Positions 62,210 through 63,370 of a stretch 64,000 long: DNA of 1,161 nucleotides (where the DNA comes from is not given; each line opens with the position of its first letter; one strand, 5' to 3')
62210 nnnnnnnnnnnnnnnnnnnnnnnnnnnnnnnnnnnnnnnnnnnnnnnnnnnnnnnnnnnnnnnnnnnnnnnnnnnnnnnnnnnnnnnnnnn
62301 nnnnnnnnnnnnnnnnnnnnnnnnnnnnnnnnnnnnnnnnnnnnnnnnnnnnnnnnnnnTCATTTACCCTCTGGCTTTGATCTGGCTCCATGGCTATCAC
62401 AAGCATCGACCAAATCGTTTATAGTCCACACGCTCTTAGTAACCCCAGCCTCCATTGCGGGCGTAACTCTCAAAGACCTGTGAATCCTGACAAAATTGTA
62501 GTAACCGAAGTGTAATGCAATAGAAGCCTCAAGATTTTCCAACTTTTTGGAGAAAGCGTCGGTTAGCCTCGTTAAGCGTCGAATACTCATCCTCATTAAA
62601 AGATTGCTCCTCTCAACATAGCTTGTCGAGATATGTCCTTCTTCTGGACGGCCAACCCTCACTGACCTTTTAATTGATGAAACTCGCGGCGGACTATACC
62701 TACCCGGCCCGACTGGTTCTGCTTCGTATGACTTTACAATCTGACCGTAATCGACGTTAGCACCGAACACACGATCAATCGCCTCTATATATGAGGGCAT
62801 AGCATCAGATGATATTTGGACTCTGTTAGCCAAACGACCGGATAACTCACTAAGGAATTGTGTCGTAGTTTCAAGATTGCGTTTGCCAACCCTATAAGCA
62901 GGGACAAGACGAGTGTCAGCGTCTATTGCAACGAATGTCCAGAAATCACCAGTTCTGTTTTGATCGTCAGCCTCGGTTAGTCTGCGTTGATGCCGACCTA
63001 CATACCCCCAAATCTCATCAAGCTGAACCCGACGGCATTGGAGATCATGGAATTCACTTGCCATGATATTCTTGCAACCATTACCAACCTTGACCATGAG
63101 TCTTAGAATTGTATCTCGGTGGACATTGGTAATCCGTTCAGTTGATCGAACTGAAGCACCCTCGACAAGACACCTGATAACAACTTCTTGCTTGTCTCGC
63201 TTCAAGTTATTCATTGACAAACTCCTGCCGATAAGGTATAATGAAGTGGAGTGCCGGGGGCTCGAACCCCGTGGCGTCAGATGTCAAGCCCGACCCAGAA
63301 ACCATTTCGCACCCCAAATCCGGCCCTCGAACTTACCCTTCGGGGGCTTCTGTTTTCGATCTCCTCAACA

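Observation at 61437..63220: Accessory patch: orphan Panacea-domain gene convergent on a ParE/RelE-like ORF coupled to an IS1 transposase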

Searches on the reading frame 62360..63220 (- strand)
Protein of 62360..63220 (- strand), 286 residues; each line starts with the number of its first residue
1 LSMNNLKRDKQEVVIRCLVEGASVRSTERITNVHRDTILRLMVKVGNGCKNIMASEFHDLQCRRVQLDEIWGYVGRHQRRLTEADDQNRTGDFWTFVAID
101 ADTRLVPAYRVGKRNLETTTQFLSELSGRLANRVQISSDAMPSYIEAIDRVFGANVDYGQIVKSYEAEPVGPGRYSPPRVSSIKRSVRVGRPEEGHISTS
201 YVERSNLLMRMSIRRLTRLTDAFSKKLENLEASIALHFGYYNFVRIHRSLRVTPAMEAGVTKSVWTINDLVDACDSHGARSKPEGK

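Call 6: search_protein_families(library=pfam, proteins=[window:62360-63220:-], max_evalue=1)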
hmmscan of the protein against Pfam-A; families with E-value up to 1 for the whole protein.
window:62360-63220:- (286 aa): 5 families
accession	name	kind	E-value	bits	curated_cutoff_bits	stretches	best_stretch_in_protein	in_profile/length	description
PF03400.19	DDE_Tnp_IS1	-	4.1e-09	37.3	24.1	2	66-148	6-74/131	IS1 transposase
PF00665.32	rve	-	0.0013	19.4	32.6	1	90-164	21-89/102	Integrase core domain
PF13610.12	DDE_Tnp_IS240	-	0.0026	18.3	27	1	95-154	20-80/139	DDE domain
PF13683.12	rve_3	-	0.01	16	26.5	1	200-251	17-63/67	Integrase core domain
PF13518.12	HTH_28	-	0.1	13.2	25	1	11-41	3-32/52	Helix-turn-helix domain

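Call 7: search_protein_families(library=ncbifam, proteins=[window:62360-63220:-], max_evalue=1)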
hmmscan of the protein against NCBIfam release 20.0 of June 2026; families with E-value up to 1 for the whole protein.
window:62360-63220:- (286 aa): 5 families
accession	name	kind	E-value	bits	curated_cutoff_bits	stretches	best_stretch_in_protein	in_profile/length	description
NF033558.1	transpos_IS1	equivalog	1.1e-17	64.7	100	1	6-149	40-168/199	IS1 family transposase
NF033587.1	transpos_IS6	equivalog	2.3e-05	24.2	125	1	93-153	84-145/202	IS6 family transposase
NF033577.2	transpos_IS481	equivalog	0.00064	19.3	224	1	73-133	138-188/284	IS481 family transposase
NF033545.0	transpos_IS630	equivalog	0.0098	15.4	100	1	68-128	161-218/299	IS630 family transposase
NF033550.5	transpos_ISL3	equivalog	0.018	14.1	180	1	88-153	134-199/370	ISL3 family transposase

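Call 15: find_encoding_contigs(protein=window:62360-63220:-, flank=10000, max_places=10)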
Protein window:62360-63220:- (286 aa): no gene with exactly this product is on record in the collection.

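Call 16: find_encoding_contigs(protein=window:62363-63214:-, flank=10000, max_places=10)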
Protein seq(284 aa) (284 aa): 20 contigs read that carry it; 10 places shown.
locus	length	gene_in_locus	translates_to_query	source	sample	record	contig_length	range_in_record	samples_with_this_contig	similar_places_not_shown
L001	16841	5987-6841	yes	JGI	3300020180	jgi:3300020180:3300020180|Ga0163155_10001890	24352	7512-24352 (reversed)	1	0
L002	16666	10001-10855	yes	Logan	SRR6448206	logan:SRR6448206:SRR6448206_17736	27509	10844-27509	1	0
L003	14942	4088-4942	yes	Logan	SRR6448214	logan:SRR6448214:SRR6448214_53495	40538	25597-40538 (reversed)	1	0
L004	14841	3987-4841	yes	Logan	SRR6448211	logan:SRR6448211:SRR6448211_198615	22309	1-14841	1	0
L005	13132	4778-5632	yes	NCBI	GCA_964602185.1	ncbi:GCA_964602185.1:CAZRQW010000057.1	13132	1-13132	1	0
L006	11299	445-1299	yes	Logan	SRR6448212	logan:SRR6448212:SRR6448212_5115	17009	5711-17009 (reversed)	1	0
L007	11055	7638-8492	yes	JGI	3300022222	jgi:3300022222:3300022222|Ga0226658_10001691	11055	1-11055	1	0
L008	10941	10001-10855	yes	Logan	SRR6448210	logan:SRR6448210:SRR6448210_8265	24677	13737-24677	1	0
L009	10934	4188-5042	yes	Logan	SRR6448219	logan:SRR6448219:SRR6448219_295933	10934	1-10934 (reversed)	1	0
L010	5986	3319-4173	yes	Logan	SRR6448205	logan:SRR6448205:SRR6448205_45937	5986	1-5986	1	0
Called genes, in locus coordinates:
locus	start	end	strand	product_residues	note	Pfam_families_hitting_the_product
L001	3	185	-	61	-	?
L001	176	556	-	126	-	PF00507:Oxidored_q4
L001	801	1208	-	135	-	PF05005:Ocnus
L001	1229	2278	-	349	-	-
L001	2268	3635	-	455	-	PF07690:MFS_1, PF11700:ATG22 (weak), PF12832:MFS_1_like (weak), PF11700:ATG22, PF07690:MFS_1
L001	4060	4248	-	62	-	-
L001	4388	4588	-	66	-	-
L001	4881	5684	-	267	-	-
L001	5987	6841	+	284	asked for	PF03400:DDE_Tnp_IS1 (faint)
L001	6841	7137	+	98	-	-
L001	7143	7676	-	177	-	PF13274:SocA_Panacea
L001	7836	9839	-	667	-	-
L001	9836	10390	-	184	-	PF12822:ECF_trnsprt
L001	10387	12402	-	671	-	-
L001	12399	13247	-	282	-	PF02811:PHP (weak)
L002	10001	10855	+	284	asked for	PF03400:DDE_Tnp_IS1 (faint)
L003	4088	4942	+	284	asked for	PF03400:DDE_Tnp_IS1 (faint)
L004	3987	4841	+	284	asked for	PF03400:DDE_Tnp_IS1 (faint)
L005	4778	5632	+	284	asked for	PF03400:DDE_Tnp_IS1 (faint)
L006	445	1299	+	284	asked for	PF03400:DDE_Tnp_IS1 (faint)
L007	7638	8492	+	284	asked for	PF03400:DDE_Tnp_IS1 (faint)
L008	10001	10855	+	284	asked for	PF03400:DDE_Tnp_IS1 (faint)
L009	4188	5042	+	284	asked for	PF03400:DDE_Tnp_IS1 (faint)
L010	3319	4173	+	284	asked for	PF03400:DDE_Tnp_IS1 (faint)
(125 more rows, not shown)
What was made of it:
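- On IS1 family insertion sequence: All 20 contigs carrying the identical protein show the same locus (call 16).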

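Call 21: find_homologous_proteins(query=window:62360-63214:-, max_evalue=0.001)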
Query window:62360-63214:- (284 aa): 7998 proteins with E <= 0.001 among 8000 candidates; the best 120 are listed.
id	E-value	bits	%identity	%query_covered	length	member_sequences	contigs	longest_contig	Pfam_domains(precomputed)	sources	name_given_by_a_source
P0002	2.8e-186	635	100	100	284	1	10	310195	PF03400.19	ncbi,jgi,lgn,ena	-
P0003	1.5e-127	443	71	96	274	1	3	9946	PF03400.19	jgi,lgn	-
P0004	6.1e-127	441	70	95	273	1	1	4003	PF03400.19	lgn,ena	-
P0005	2.9e-126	438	69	98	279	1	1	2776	PF03400.19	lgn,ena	-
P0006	7.1e-125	434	68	98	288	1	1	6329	PF03400.19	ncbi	-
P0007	5.9e-123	428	70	95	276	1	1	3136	PF03400.19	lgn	-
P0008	5.0e-122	425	69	96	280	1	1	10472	PF03400.19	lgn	-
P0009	6.1e-121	421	66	95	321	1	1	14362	-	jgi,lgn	-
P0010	2.1e-119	416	66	95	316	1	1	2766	PF03400.19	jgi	jgi:IS1 family transposase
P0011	1.5e-118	413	65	95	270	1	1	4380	PF03400.19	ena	-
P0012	5.0e-118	411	65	94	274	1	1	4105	PF03400.19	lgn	-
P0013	1.1e-117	410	62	96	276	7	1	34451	PF03400.19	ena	-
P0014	1.2e-117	410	65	99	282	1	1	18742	PF03400.19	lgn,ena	-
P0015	5.9e-116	405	64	95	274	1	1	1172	PF03400.19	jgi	jgi:IS1 family transposase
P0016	6.7e-116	405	66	95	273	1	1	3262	PF03400.19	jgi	jgi:IS1 family transposase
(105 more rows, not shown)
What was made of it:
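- Checked: Thousands of homologues are annotated as IS1 family transposase (call 21).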

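Call 24: find_related_loci(query=A1, collection=genome_contigs, flank=4000)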
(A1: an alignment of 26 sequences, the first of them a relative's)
Query A1 (284 aa) in genome_contigs; peptide patterns used: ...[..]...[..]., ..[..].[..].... (x = any residue, [..] = any of these).
600 stretches matched a pattern (row limit reached: there are more); 591 encode a relative of the query (tblastn E <= 1e-3); the best 80 are kept; 80 distinct loci.
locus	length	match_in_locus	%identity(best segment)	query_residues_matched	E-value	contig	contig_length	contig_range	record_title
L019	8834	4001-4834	60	1-278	6e-121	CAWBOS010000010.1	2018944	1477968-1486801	MAG: uncultured delta proteobacterium isolate MFD01299.bin.3.111 genome assembly, contig: contig_6028, whole genome shot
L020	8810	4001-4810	59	1-270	7e-116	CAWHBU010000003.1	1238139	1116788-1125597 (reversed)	MAG: uncultured delta proteobacterium isolate MFD03726.bin.2.155 genome assembly, contig: contig_10500, whole genome sho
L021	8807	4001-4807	60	1-269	6e-115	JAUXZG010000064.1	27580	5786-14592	MAG: Desulfobaccales bacterium isolate C18_maxbin.032 C18_k141_396431, whole genome shotgun sequence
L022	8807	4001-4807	59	1-269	2e-113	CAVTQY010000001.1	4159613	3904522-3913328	MAG: uncultured proteobacterium isolate MFD09603.bin.1.8 genome assembly, contig: contig_421, whole genome shotgun seque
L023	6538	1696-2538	57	1-281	4e-113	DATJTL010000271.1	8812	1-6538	MAG TPA_asm: Xanthobacteraceae bacterium isolate SMAG_U15019 k141_1319049, whole genome shotgun sequence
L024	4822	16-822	59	1-269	3e-113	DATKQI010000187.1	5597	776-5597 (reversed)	MAG TPA_asm: Acetobacteraceae bacterium isolate SMAG_U13998 k141_318668, whole genome shotgun sequence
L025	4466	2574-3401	57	1-276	5e-113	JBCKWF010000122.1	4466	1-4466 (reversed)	Gammaproteobacteria bacterium isolate SLM_MC1B_46-E17 Node_122_length_4466_cov_87.998265, whole genome shotgun sequence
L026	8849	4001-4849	57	1-283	5e-112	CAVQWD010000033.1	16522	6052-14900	MAG: uncultured Alphaproteobacteria bacterium isolate MFD09222.bin.3.315 genome assembly, contig: contig_200093, whole g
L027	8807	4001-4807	59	1-269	8e-111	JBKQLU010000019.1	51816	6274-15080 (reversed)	MAG: Desulfobaccales bacterium isolate CRr3G3H3I__bin_20 CRr3G3H3I_000000083030, whole genome shotgun sequence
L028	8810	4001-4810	57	1-270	5e-111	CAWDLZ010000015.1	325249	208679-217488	MAG: uncultured Alphaproteobacteria bacterium isolate MFD04492.bin.2.120 genome assembly, contig: contig_39241, whole ge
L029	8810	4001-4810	58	1-270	5e-109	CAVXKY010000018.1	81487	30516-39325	MAG: uncultured Alphaproteobacteria bacterium isolate MFD05512.bin.2.74 genome assembly, contig: contig_37172, whole gen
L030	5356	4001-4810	56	1-270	3e-103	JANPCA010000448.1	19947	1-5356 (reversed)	MAG: Hyphomicrobiales bacterium isolate VAR_78_metabat_59 VAR_78_k141_3596357, whole genome shotgun sequence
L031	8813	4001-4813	56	2-270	4e-103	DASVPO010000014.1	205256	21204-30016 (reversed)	MAG TPA_asm: Pyrinomonadaceae bacterium isolate SMAG_U3181 k141_205591, whole genome shotgun sequence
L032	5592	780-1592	55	2-270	9e-103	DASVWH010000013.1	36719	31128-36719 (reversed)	MAG TPA_asm: Pyrinomonadaceae bacterium isolate SMAG_U3365 k141_72720, whole genome shotgun sequence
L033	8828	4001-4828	55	2-273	4e-100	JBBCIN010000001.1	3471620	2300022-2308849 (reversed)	MAG: Pseudomonadota bacterium isolate S7_metab_bin.80 s56.ctg000057l, whole genome shotgun sequence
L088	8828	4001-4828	45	1-275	6e-83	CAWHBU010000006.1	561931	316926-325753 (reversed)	MAG: uncultured delta proteobacterium isolate MFD03726.bin.2.155 genome assembly, contig: contig_11712, whole genome sho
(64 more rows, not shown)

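Call 78: search_protein_families(library=pfam, proteins=[L088:4902-5459:+, L088:5459-5830:+], max_evalue=1)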
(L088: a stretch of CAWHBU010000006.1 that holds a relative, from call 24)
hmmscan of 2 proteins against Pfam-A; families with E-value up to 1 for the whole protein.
L088:4902-5459:+ (185 aa): 1 family
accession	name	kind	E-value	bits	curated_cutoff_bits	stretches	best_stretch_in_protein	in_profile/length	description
PF13274.11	SocA_Panacea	-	3.9e-23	83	25.7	1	31-140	1-113/113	Antitoxin SocA-like, Panacea domain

L088:5459-5830:+ (123 aa): 0 families

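Call 84: search_protein_families(library=padloc, proteins=[window:62360-63214:-], max_evalue=1)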
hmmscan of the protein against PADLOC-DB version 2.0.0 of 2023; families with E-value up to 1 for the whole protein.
window:62360-63214:- (284 aa): 0 families

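Call 90: find_encoding_contigs(protein=P0003, flank=3000, max_places=3)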
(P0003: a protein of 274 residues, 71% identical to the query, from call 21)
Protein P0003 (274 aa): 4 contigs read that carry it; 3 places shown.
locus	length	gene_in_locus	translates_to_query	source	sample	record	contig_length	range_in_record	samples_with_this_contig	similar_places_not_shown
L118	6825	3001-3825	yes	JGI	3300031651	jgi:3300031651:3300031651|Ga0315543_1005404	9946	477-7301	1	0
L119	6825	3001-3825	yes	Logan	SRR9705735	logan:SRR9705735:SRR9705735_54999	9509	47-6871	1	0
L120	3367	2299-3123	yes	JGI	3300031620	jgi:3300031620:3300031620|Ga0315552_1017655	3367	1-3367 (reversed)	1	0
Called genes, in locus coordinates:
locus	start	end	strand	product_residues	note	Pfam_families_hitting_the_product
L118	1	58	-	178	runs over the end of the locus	?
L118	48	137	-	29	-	-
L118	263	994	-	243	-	PF01135:PCMT, PF00398:RrnaAD (weak), PF13847:Methyltransf_31, PF08241:Methyltransf_11 (weak), PF13649:Methyltransf_25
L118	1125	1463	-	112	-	-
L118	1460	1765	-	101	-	-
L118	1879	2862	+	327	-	PF10546:P63C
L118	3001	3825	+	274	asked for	PF03400:DDE_Tnp_IS1 (faint)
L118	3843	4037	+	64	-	-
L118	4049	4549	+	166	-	PF01936:NYN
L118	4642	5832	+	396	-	-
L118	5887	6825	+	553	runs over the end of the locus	PF16697:Yop-YscD_cpl, PF00498:FHA, PF01590:GAF, PF13185:GAF_2, PF13492:GAF_3, PF07228:SpoIIE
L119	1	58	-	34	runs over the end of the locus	?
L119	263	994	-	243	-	PF01135:PCMT, PF00398:RrnaAD (weak), PF13847:Methyltransf_31, PF08241:Methyltransf_11 (weak), PF13649:Methyltransf_25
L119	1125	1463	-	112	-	-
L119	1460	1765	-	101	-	-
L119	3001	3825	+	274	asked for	PF03400:DDE_Tnp_IS1 (faint)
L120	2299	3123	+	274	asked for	PF03400:DDE_Tnp_IS1 (faint)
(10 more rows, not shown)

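Call 91: find_encoding_contigs(protein=P0008, flank=3000, max_places=2)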
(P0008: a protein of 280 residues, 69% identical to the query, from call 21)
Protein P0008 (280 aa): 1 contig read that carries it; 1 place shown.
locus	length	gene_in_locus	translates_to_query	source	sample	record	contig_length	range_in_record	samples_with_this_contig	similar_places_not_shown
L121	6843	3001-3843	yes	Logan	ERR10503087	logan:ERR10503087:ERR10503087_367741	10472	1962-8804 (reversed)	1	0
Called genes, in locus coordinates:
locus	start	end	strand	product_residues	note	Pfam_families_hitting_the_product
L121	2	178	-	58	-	-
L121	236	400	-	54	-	-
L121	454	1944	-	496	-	PF03237:Terminase_6N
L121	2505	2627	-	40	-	-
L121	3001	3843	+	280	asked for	PF03400:DDE_Tnp_IS1 (faint)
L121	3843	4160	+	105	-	-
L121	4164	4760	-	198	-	PF13274:SocA_Panacea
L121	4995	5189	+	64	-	-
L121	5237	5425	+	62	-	-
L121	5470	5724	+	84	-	-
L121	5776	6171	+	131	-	-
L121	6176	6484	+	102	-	PF27050:Phage_P22_Y8K6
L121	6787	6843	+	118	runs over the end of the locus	-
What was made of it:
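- The same junction recurs in L121 (call 91).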

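Call 95: find_related_loci(query=A1, collection=viral_contigs, flank=3000)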
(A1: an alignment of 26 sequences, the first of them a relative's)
Query A1 (284 aa) in viral_contigs; peptide patterns used: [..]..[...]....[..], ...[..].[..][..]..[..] (x = any residue, [..] = any of these).
204 stretches matched a pattern; 196 encode a relative of the query (tblastn E <= 1e-3); the best 80 are kept; 80 distinct loci.
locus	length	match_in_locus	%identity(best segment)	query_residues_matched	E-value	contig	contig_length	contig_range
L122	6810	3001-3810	63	1-270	2e-117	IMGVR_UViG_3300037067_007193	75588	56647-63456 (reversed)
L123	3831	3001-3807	58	1-269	9e-114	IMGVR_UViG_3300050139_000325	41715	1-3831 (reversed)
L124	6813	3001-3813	55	2-271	9e-102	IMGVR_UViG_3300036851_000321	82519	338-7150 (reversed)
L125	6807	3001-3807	55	2-270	5e-100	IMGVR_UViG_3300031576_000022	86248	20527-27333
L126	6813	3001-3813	54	2-271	1e-98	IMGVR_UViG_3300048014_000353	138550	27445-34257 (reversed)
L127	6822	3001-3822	53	2-271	1e-95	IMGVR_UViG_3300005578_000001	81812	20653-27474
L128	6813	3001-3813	53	1-268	2e-94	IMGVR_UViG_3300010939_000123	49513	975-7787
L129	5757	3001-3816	52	2-270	2e-94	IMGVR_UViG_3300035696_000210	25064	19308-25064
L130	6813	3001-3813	50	1-272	1e-90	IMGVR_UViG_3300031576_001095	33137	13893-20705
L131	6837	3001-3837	47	1-277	6e-89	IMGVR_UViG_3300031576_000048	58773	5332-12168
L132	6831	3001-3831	48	1-276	1e-88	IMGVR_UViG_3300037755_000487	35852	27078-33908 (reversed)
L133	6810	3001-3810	48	1-269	2e-88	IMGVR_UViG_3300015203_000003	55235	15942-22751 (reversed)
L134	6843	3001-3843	49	2-279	6e-88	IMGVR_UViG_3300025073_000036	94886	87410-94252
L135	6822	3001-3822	48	1-273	7e-88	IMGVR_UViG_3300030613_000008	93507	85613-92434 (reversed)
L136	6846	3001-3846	49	4-278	4e-87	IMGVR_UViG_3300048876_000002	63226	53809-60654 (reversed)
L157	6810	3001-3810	46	1-269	4e-82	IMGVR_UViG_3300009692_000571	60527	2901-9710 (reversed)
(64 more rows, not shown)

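Call 113: find_encoding_contigs(protein=P0006, flank=3500, max_places=2)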
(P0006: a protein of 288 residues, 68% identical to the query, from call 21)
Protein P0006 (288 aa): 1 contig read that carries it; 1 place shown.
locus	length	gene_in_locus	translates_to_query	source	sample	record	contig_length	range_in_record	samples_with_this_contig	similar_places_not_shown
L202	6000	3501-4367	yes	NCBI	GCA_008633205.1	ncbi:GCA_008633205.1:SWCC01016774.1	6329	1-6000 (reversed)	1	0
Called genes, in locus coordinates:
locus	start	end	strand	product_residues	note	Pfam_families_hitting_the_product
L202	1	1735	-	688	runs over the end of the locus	?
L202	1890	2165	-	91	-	-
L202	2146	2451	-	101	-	-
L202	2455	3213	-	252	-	-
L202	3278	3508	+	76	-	-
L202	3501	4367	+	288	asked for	PF03400:DDE_Tnp_IS1 (faint)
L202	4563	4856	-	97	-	-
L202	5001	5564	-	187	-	-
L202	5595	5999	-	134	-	?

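Call 119: search_dna_similar(query=window:62360-63214:-, collection=plasmids, mode=protein, max_rows=12)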
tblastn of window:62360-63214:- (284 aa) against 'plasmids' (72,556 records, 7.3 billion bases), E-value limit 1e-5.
Records with a match: 31; places in all: 39; records where one place covers at least 80% of the query: 14.
Best place of each record, by identity: <60% 31.
By first word of the organism name: Acaryochloris 9; Deinococcus 8; Mesorhizobium 5; Hoeflea 1; Methylocapsa 1; Acidiphilium 1; Sphingomonas 1; Bosea 1; Gloeothece 1; Spirosoma 1; and 2 more.
By predicted mobility (MOB-suite, as given by PLSDB): non-mobilizable 25; conjugative 5; mobilizable 1.
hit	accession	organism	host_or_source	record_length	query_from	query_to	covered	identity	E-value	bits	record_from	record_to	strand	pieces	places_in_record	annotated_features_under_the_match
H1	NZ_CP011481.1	Hoeflea sp. IMCC20628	-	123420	2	283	99%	41.9%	6e-68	235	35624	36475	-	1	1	IS1 family transposase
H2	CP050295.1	Mesorhizobium loti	Oxytropis kamtschatica,cell ...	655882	1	279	98%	41.5%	7e-69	238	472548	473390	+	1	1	IS1 family transposase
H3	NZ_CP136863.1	Methylocapsa polymorpha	Shagnum peat sample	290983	1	281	99%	40.6%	1e-67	234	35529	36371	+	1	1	helix-turn-helix domain-containing protein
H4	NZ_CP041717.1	Acidiphilium multivorum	Cell culture,activated sludge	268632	1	278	98%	40.9%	3e-72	248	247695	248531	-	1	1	IS1 family transposase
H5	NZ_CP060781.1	Sphingomonas daechungensis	single bacterial strain,sediment of a ...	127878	1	278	98%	32.5%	1e-33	136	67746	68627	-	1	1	IS1 family transposase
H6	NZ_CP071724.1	Acaryochloris sp. 'Moss Beach'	culture,intertidal zone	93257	12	271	92%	27.2%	8e-14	79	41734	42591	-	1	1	hypothetical protein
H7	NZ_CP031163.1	Deinococcus wulumuqiensis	cell culture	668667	2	270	95%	25.7%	1e-11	72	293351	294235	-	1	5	IS1 family transposase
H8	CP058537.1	Deinococcus sp. D7000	seawater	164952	6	283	98%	24.6%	5e-10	67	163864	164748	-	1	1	hypothetical protein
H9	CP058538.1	Deinococcus sp. D7000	seawater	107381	6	283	98%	24.6%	6e-10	67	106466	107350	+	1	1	hypothetical protein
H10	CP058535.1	Deinococcus sp. D7000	seawater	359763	6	283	98%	24.6%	6e-10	67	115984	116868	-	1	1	hypothetical protein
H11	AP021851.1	Deinococcus grandis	-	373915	6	283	98%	24.1%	4e-12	74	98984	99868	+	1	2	hypothetical protein (x2)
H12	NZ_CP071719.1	Acaryochloris sp. 'Moss Beach'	culture,intertidal zone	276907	12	278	94%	24.4%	1e-13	78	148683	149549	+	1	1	hypothetical protein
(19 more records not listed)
